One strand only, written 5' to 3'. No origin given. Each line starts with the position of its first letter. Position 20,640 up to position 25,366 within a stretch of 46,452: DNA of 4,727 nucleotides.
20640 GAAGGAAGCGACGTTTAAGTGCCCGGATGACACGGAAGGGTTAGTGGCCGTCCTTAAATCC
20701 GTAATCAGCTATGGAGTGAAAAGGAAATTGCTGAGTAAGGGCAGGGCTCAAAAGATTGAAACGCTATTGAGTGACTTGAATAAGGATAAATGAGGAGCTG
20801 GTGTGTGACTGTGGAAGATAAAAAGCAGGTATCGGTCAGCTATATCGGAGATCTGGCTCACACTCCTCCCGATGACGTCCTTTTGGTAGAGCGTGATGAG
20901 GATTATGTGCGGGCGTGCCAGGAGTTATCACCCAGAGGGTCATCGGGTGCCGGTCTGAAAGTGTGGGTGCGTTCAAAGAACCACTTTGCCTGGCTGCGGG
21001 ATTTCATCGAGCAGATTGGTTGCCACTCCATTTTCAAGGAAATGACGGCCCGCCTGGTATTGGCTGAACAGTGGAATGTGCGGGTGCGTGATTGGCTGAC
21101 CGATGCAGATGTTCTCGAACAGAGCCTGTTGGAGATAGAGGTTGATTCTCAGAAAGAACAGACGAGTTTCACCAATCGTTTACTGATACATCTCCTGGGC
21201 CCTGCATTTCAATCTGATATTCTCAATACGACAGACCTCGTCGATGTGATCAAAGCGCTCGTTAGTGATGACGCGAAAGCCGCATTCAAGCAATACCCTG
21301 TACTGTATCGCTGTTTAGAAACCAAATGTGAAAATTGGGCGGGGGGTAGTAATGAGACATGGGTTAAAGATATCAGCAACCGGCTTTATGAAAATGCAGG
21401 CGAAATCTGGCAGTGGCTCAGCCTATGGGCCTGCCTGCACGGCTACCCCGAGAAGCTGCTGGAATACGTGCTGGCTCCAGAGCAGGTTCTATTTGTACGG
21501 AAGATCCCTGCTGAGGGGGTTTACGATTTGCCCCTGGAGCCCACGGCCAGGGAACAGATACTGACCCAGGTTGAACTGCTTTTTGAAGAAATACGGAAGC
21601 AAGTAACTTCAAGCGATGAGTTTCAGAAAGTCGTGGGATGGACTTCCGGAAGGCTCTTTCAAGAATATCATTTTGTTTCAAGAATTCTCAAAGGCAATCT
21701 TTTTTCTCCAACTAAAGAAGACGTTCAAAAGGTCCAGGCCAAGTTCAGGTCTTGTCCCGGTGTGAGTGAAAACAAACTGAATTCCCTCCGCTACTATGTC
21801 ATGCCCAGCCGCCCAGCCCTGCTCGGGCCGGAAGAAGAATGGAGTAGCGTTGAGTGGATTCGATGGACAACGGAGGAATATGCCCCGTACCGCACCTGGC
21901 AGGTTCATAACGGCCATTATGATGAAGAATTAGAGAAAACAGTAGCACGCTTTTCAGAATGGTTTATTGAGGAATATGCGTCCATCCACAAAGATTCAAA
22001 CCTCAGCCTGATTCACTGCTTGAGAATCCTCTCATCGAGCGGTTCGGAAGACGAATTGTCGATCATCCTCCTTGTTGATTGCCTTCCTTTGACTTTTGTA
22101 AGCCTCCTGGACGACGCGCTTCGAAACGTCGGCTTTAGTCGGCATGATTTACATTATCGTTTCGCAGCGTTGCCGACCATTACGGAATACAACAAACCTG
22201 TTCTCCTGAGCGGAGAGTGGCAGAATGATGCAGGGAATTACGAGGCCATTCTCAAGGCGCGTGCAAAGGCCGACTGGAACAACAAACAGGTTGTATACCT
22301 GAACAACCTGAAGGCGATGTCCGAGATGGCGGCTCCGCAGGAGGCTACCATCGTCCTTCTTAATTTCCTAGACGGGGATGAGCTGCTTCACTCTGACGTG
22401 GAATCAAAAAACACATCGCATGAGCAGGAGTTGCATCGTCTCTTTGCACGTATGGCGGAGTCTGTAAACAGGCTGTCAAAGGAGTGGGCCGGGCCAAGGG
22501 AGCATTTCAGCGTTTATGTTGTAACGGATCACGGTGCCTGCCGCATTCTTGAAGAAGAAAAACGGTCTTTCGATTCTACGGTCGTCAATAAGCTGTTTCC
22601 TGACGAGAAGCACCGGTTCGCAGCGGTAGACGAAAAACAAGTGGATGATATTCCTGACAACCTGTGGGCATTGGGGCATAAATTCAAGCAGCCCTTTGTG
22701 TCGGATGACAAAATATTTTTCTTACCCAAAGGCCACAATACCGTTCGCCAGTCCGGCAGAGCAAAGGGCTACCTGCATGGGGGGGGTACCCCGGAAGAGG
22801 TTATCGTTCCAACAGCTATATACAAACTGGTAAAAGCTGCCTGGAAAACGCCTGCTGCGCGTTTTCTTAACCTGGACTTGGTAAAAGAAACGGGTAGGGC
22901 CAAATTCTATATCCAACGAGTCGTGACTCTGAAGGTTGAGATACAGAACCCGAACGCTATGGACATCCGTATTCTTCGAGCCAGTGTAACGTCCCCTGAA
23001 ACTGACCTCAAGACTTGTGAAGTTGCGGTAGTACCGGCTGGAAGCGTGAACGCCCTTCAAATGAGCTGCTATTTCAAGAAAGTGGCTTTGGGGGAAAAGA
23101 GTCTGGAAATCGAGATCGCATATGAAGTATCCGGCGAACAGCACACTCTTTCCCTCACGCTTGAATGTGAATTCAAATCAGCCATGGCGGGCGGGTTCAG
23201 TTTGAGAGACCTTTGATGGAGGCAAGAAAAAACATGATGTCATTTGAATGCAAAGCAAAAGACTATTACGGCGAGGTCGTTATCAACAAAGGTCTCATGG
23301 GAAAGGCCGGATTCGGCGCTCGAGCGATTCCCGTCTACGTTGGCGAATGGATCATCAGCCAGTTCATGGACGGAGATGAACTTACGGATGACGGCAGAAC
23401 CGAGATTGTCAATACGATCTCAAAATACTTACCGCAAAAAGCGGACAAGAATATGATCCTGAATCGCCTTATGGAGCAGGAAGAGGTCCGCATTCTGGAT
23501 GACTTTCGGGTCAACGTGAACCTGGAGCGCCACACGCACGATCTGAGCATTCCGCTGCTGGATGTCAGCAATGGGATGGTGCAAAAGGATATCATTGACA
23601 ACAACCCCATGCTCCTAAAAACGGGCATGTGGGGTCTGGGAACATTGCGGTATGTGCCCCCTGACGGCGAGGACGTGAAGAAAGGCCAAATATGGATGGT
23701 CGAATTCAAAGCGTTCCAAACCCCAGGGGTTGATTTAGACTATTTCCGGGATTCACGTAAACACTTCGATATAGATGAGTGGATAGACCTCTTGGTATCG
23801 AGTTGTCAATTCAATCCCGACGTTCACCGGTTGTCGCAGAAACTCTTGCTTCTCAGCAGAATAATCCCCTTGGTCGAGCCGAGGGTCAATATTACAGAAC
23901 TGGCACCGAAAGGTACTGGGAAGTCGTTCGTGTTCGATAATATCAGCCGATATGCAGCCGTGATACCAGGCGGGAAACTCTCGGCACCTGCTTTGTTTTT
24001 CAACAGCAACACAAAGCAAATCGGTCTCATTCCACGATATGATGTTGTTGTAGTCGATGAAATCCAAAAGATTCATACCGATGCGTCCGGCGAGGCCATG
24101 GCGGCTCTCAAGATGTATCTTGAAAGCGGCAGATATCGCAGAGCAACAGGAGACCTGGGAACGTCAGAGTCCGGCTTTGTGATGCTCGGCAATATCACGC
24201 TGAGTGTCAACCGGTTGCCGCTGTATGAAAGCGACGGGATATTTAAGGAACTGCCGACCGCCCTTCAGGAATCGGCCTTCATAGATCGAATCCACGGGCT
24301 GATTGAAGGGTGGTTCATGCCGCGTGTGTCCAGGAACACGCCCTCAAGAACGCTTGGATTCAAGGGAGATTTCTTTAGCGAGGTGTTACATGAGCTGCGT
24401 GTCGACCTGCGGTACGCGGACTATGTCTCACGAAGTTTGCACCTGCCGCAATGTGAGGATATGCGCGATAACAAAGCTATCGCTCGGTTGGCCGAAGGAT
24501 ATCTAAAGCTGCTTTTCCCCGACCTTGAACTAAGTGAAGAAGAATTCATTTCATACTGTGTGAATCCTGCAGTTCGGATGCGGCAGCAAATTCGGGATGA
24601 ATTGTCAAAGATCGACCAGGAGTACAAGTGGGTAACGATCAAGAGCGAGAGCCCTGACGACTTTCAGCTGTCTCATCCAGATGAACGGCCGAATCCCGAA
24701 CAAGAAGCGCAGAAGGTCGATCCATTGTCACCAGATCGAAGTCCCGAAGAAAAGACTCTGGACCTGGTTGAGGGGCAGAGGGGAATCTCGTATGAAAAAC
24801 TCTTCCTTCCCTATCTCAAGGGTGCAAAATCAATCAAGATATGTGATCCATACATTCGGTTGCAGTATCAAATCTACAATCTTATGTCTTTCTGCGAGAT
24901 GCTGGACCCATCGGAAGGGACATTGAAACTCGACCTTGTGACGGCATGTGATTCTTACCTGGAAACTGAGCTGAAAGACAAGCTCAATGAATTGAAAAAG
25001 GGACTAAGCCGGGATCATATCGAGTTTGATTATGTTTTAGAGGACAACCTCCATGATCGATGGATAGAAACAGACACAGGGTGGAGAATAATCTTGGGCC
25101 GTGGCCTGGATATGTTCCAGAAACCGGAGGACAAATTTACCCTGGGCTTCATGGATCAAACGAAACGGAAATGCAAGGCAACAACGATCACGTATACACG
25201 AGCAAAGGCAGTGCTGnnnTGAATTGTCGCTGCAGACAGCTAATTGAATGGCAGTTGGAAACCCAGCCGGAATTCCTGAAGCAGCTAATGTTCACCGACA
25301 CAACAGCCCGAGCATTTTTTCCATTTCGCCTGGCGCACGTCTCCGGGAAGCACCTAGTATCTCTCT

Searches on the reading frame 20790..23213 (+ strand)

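Call 30: search_protein_families(library=pfam, proteins=[window:20790-23213:+], max_evalue=0.01)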
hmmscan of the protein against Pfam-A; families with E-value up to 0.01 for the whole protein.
window:20790-23213:+ (808 aa): 0 families

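Call 95: search_protein_families(library=padloc, proteins=[window:20790-23213:+], max_evalue=0.00001)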
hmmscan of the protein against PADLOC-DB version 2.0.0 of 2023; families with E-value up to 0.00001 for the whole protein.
window:20790-23213:+ (808 aa): 1 family
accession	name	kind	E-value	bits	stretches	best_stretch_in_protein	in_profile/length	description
PDLC02564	PglZ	-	9.8e-08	28.8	1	545-700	595-746/855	PglZ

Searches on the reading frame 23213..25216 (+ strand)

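Call 30: search_protein_families(library=pfam, proteins=[window:23213-25216:+], max_evalue=0.01)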
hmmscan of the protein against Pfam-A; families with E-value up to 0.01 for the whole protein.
window:23213-25216:+ (668 aa): 3 families
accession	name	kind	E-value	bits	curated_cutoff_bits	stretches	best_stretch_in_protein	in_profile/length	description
PF13337.12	BrxL_ATPase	-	2.7e-100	335.6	25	1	161-473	2-309/313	Lon-like protease BrxL-like, ATPase domain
PF16565.11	MIT_C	-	1.4e-44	151.9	25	1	524-662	1-141/142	Phospholipase D-like domain at C-terminus of MIT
PF20442.3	BrxL_N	-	2.8e-26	92.5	28.2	1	18-147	2-132/132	BREX system Lon protease-like protein BrxL N-terminal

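Call 95: search_protein_families(library=padloc, proteins=[window:23213-25216:+], max_evalue=0.00001)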
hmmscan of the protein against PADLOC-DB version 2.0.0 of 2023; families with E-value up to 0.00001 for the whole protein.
window:23213-25216:+ (668 aa): 5 families
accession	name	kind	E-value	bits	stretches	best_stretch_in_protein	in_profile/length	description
PDLC02508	BrxL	-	1.7e-132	441.1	2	9-476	2-463/698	BrxL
PDLC02505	BrxL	-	6.2e-122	405.9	1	12-472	5-469/482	BrxL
PDLC02507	BrxL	-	6.6e-88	293.6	1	14-472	17-468/482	BrxL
PDLC02506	BrxL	-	9.6e-85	283.2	1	8-469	5-461/680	BrxL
PDLC02509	BrxL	-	8.4e-58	194.2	2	162-466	201-504/535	BrxL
